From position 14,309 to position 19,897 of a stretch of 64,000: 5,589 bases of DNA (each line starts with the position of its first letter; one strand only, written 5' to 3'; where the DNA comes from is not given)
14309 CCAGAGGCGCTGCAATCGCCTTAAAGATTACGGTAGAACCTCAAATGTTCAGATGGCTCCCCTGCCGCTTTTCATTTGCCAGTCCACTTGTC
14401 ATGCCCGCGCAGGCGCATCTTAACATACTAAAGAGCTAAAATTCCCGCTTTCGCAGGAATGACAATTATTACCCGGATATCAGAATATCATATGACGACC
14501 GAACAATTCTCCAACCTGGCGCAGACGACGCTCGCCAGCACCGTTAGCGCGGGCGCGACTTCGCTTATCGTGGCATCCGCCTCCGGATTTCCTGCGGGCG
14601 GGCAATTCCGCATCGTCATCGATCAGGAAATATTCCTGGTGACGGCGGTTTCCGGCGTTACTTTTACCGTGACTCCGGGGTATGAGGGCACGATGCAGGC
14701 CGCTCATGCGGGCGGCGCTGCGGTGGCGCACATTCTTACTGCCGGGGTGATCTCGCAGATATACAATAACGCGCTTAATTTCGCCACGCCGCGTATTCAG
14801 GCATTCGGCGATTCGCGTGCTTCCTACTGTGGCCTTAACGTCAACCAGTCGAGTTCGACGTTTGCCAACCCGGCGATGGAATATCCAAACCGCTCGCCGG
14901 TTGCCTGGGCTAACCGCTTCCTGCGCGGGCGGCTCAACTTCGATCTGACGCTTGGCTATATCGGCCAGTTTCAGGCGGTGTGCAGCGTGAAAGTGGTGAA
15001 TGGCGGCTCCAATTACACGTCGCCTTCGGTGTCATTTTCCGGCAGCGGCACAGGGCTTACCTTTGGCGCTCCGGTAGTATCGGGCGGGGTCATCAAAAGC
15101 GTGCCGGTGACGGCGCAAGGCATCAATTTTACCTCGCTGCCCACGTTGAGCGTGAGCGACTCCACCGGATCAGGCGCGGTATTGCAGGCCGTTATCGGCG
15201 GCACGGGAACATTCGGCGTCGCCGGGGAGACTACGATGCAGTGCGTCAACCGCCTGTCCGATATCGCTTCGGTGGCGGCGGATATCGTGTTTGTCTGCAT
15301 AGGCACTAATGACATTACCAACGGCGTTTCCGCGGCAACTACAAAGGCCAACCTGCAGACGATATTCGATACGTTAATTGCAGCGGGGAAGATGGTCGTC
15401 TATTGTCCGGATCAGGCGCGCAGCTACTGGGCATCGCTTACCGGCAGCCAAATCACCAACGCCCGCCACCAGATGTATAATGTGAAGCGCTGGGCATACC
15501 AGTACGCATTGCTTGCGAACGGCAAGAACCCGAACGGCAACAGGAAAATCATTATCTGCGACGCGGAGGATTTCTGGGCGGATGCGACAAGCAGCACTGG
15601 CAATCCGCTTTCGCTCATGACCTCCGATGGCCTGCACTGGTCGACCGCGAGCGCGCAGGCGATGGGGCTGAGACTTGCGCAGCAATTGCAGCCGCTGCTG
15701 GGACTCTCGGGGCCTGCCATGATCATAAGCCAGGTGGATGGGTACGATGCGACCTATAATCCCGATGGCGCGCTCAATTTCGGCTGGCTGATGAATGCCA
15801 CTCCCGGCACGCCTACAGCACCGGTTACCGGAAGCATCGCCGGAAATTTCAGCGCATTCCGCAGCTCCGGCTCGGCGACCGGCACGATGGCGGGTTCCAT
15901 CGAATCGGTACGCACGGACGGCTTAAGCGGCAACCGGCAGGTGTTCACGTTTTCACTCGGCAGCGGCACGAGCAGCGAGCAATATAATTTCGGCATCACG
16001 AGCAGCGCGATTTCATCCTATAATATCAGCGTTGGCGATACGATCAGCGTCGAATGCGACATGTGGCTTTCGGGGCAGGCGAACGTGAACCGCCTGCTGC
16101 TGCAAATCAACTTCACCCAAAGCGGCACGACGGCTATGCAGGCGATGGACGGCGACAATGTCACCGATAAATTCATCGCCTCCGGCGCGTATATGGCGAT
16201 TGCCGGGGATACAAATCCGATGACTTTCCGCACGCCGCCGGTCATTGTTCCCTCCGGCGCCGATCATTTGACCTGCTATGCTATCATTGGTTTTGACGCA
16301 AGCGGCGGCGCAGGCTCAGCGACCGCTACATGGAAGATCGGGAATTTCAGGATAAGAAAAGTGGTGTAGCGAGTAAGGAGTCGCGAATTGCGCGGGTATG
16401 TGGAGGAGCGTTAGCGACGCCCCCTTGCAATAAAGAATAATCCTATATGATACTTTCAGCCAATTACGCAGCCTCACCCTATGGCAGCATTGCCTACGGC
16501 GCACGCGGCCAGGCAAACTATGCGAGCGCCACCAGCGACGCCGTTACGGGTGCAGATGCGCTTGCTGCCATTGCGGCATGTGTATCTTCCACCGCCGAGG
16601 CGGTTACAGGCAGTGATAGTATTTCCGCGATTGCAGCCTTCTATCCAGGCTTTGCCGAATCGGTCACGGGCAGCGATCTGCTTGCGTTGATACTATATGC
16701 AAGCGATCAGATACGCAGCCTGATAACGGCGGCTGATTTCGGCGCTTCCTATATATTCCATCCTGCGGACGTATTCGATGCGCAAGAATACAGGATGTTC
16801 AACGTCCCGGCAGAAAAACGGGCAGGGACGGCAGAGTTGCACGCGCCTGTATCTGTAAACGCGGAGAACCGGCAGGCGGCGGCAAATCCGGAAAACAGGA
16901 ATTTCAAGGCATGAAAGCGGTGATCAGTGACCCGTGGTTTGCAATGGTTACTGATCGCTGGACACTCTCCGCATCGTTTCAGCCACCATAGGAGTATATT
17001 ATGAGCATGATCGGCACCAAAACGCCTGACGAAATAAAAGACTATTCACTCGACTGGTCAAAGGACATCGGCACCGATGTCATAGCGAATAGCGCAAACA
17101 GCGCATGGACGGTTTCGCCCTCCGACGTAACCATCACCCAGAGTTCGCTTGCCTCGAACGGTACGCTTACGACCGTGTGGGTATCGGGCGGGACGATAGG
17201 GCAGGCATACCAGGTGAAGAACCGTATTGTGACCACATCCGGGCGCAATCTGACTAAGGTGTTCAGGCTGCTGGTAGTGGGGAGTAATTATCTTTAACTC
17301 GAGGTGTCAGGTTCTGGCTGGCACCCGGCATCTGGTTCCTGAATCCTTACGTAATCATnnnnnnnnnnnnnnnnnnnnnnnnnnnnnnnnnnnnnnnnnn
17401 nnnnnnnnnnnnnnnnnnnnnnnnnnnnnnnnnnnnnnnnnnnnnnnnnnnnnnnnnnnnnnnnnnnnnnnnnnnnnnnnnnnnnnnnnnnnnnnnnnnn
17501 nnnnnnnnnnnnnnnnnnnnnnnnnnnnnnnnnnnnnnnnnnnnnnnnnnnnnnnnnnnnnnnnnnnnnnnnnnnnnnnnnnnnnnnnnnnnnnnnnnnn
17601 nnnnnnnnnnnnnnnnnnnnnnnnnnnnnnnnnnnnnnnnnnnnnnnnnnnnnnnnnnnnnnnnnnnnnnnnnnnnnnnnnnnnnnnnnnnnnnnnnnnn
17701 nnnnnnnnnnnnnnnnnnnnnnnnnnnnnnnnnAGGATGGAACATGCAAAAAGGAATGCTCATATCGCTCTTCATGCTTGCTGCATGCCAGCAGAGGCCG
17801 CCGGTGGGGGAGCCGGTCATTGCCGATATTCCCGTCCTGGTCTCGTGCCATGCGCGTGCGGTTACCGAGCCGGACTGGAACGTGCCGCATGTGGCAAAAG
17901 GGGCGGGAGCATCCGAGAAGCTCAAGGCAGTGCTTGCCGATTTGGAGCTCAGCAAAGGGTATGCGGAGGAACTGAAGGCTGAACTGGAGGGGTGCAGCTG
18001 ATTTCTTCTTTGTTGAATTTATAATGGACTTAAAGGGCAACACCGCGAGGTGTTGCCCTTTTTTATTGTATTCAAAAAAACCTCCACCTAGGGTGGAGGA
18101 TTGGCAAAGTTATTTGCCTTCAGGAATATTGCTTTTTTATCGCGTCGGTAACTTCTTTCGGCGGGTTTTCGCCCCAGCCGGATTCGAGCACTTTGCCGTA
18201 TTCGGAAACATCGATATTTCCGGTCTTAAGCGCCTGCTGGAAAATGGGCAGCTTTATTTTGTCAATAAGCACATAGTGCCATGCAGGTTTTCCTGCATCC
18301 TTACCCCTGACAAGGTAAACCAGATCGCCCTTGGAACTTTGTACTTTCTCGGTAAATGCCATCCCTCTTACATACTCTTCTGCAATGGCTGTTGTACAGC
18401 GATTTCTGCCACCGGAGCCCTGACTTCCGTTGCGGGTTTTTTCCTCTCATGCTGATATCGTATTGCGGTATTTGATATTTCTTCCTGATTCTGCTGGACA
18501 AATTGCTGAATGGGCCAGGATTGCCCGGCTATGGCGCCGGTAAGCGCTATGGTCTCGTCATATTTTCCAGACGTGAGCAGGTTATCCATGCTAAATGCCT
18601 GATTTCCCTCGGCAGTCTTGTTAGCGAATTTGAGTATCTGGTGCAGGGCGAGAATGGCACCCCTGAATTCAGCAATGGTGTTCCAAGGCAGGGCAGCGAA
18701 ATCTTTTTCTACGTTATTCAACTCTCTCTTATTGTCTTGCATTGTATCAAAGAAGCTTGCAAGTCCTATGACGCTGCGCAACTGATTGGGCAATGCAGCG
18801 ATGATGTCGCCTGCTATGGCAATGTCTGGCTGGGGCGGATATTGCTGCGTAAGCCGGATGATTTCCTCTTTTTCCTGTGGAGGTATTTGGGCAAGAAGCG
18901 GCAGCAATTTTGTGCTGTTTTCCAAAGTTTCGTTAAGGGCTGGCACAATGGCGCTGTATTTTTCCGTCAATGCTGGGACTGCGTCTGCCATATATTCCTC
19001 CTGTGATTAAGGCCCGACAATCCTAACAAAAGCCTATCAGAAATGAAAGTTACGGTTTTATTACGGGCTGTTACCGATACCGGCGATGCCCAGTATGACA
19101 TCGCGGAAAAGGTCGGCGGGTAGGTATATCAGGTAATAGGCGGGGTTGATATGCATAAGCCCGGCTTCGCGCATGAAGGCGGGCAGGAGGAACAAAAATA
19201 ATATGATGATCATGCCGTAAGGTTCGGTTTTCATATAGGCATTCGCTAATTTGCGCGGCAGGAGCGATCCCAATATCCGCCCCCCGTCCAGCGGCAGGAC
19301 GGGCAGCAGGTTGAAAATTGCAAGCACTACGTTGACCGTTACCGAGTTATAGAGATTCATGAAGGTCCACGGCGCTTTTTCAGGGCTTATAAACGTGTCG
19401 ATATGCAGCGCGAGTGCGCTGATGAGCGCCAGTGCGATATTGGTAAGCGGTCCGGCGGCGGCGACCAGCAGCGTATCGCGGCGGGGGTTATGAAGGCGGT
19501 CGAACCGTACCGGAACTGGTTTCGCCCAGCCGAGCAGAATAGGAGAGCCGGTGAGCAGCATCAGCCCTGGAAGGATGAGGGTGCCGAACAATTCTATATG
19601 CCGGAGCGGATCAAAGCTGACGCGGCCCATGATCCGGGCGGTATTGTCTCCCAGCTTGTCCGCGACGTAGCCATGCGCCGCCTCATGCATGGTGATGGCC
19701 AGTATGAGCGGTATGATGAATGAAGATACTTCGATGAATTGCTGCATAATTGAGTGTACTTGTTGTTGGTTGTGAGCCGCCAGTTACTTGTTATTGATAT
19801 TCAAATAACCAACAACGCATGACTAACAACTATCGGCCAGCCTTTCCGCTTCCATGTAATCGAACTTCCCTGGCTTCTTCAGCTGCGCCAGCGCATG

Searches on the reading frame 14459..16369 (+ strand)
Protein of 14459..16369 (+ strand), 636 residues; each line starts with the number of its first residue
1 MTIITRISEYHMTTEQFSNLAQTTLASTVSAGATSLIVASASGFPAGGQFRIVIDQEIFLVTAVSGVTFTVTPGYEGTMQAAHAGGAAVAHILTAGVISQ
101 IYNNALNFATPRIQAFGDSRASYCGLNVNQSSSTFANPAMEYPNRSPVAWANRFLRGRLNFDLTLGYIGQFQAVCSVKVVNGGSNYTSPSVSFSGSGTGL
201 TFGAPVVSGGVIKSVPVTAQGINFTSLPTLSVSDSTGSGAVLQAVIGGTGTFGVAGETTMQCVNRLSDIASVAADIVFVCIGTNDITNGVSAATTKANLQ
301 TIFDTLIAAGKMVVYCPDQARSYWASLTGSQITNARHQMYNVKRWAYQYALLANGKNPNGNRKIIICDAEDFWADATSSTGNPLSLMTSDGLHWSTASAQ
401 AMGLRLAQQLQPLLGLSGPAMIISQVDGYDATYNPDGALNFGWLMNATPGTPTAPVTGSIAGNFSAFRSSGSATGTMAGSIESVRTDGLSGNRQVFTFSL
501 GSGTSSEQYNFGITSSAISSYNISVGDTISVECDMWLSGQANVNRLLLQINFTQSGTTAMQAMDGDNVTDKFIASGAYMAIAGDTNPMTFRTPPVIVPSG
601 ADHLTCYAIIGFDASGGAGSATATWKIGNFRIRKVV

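Call 28: search_protein_families(library=pfam, proteins=[window:14459-16369:+], max_evalue=0.01)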
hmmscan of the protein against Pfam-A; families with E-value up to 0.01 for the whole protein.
window:14459-16369:+ (636 aa): 2 families
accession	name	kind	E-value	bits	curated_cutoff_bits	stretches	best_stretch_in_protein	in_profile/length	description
PF13472.12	Lipase_GDSL_2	-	2.3e-12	48.2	32.9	1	252-397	39-174/178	GDSL-like Lipase/Acylhydrolase family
PF00657.28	Lipase_GDSL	-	9.4e-09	36.2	23.6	1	252-405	47-207/208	GDSL-like Lipase/Acylhydrolase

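Call 29: search_protein_families(library=phrogs, proteins=[window:14459-16369:+], max_evalue=0.001)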
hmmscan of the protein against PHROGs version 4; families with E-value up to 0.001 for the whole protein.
window:14459-16369:+ (636 aa): 11 families
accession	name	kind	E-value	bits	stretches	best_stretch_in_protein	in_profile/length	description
phrog_6102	-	moron, auxiliary metabolic gene and host takeover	3.7e-31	109.3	1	107-635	27-439/442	lipase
phrog_14008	-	unknown function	7.8e-10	39.5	1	226-314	61-152/234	-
phrog_38058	-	tail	3.2e-09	36.6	1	18-93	15-100/708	tail fiber protein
phrog_4406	-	head and packaging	1.3e-08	33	1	172-236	1622-1686/3231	virion structural protein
phrog_13362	-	unknown function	2.3e-08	33.7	1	251-319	547-616/820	-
phrog_6427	-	unknown function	4.9e-08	32.8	1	16-109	5-112/675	-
phrog_8469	-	tail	2.7e-07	31.2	1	17-113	5-111/303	tail fiber protein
phrog_2885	-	tail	6.5e-06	23.7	1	174-247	1048-1127/4179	baseplate wedge subunit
phrog_460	-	connector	9.1e-06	25.6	1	170-237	227-296/385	head closure Hc2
phrog_701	-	head and packaging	0.00021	18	1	173-246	1204-1275/6136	virion structural protein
phrog_1922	-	tail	0.00073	19.1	1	174-247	834-906/932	baseplate hub subunit and tail lysozyme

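Call 30: find_encoding_contigs(protein=window:14459-16369:+, flank=3000, max_places=10)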
Protein window:14459-16369:+ (636 aa): no gene with exactly this product is on record in the collection.

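Call 31: find_homologous_proteins(query=window:14459-16369:+, max_evalue=1e-10)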
Query window:14459-16369:+ (636 aa): 26 proteins with E <= 1e-10 among 8000 candidates.
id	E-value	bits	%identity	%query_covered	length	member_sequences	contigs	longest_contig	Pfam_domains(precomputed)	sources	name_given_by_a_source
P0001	0.0e+0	1396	100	100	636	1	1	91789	PF13472.13,PF00657.29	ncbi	-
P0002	0.0e+0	1157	83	98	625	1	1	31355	PF13472.13,PF00657.29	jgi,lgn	-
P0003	0.0e+0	1142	81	98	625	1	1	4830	PF13472.13,PF00657.29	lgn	-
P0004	0.0e+0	1108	80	98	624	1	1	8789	PF13472.13,PF00657.29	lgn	-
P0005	0.0e+0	1095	78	98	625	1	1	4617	PF13472.13,PF00657.29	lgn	-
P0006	0.0e+0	1079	79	98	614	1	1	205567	PF13472.13,PF00657.29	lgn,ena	-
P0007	0.0e+0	1065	76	98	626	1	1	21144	PF13472.13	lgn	-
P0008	0.0e+0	1021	74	98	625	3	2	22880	PF13472.13,PF00657.29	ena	-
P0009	0.0e+0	1019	73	98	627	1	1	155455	PF13472.13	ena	-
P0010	0.0e+0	1017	74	98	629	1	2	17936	PF13472.13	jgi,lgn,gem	-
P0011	3.7e-294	995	74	98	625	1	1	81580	PF13472.13,PF00657.29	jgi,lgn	-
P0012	1.4e-292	990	72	98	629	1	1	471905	PF13472.13,PF00657.29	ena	-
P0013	1.9e-265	900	75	86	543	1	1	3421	PF13472.13,PF00657.29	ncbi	ncbi:MAG: SGNH/GDSL hydrolase family protein [Pseudomonadota bacterium]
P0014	2.8e-239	814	68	84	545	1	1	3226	PF13472.13,PF00657.29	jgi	jgi:lysophospholipase L1-like esterase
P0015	1.1e-238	812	69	83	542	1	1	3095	PF13472.13,PF00657.29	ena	-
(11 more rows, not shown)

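Call 32: find_encoding_contigs(protein=P0002, flank=5000, max_places=3)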
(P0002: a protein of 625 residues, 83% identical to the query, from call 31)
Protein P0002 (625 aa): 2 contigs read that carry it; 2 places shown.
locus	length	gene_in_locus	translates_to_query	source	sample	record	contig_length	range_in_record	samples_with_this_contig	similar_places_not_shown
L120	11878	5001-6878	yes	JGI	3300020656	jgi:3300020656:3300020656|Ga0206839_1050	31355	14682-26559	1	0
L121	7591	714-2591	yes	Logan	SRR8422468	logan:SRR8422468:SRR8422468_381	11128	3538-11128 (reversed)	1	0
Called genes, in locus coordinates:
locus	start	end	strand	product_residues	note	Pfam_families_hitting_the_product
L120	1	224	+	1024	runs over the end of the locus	PF13550:Phage-tail_3, PF23666:Rcc01698_C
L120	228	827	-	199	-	-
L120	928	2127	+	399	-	-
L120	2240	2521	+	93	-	-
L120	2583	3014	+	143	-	PF00959:Phage_lysozyme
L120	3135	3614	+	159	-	PF23140:Gp80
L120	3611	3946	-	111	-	-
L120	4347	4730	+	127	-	-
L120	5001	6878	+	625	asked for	PF00657:Lipase_GDSL (weak), PF13472:Lipase_GDSL_2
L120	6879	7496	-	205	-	-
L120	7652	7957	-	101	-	PF02452:PemK_toxin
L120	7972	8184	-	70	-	PF11455:MazE-like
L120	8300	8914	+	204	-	-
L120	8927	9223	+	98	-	PF23148:Gp77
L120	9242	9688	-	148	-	PF01850:PIN, PF13470:PIN_3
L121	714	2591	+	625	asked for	PF00657:Lipase_GDSL (weak), PF13472:Lipase_GDSL_2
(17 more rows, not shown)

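Call 33: find_encoding_contigs(protein=P0006, flank=5000, max_places=3)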
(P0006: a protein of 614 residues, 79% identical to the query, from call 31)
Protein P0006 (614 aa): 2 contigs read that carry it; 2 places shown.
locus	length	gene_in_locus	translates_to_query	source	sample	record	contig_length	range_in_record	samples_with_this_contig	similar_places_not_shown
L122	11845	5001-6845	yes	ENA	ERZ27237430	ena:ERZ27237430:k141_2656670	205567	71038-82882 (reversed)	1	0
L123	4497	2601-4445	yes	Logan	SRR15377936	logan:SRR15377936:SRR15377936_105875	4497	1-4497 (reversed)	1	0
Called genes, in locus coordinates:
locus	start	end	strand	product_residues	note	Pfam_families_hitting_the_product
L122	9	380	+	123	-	-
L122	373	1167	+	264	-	-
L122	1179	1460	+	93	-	-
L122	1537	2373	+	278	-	PF03537:Glyco_hydro_114, PF13199:Glyco_hydro_66 (faint)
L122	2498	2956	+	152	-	PF00959:Phage_lysozyme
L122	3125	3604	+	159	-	PF23140:Gp80 (weak)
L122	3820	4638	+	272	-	-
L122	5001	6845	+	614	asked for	PF00657:Lipase_GDSL, PF13472:Lipase_GDSL_2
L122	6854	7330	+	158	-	-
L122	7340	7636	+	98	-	PF23148:Gp77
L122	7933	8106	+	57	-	-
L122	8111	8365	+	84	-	-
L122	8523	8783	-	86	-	-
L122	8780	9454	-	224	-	PF02163:Peptidase_M50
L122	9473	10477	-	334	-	PF00933:Glyco_hydro_3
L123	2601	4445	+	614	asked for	PF00657:Lipase_GDSL, PF13472:Lipase_GDSL_2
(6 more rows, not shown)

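Call 34: find_encoding_contigs(protein=P0009, flank=5000, max_places=3)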
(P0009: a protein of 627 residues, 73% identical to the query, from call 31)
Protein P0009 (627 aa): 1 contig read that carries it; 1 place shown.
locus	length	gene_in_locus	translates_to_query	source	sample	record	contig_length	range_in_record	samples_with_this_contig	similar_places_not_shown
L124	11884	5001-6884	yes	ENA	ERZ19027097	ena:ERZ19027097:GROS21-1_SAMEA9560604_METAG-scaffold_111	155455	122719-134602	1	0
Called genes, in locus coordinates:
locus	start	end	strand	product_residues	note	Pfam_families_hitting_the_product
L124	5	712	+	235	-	PF11536:DUF3226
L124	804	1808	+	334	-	-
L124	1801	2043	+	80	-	-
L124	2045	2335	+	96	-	-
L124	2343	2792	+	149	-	PF00959:Phage_lysozyme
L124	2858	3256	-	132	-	PF13470:PIN_3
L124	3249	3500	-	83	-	PF02604:PhdYeFM_antitox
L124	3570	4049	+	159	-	-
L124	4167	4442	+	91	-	PF12728:HTH_17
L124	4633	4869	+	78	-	-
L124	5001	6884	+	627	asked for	PF13472:Lipase_GDSL_2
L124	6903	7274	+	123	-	-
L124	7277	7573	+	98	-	PF23148:Gp77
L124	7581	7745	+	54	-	-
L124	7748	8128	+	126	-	-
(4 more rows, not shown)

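Call 52: find_encoding_contigs(protein=P0001, flank=1000, max_places=3)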
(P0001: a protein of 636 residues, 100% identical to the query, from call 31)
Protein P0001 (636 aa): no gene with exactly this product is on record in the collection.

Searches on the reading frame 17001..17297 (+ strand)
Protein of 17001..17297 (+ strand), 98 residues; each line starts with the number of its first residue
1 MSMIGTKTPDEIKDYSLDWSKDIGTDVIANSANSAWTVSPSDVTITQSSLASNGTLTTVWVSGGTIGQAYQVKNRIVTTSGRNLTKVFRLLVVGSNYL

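Call 100: search_protein_families(library=pfam, proteins=[window:17001-17297:+], max_evalue=0.001)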
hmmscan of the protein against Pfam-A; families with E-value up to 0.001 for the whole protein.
window:17001-17297:+ (98 aa): 1 family
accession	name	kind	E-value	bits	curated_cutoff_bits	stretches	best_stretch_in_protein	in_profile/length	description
PF23148.1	Gp77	-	5.2e-21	75.4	27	1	7-90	1-83/84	Podophage GP4 fiber-tail adaptor protein gp77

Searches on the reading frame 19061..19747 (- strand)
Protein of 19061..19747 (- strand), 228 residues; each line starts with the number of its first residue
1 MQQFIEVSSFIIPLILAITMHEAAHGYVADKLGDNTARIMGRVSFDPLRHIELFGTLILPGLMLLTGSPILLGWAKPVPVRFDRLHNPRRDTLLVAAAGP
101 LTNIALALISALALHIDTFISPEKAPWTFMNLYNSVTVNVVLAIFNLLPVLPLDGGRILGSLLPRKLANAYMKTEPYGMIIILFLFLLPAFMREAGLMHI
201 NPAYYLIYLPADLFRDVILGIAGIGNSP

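Call 100: search_protein_families(library=pfam, proteins=[window:19061-19747:-], max_evalue=0.001)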
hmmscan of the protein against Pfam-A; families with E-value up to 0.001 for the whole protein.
window:19061-19747:- (228 aa): 1 family
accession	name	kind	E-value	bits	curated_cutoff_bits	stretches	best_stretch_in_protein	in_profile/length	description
PF02163.28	Peptidase_M50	-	4.5e-17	62.6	27.2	2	134-181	165-213/221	Peptidase family M50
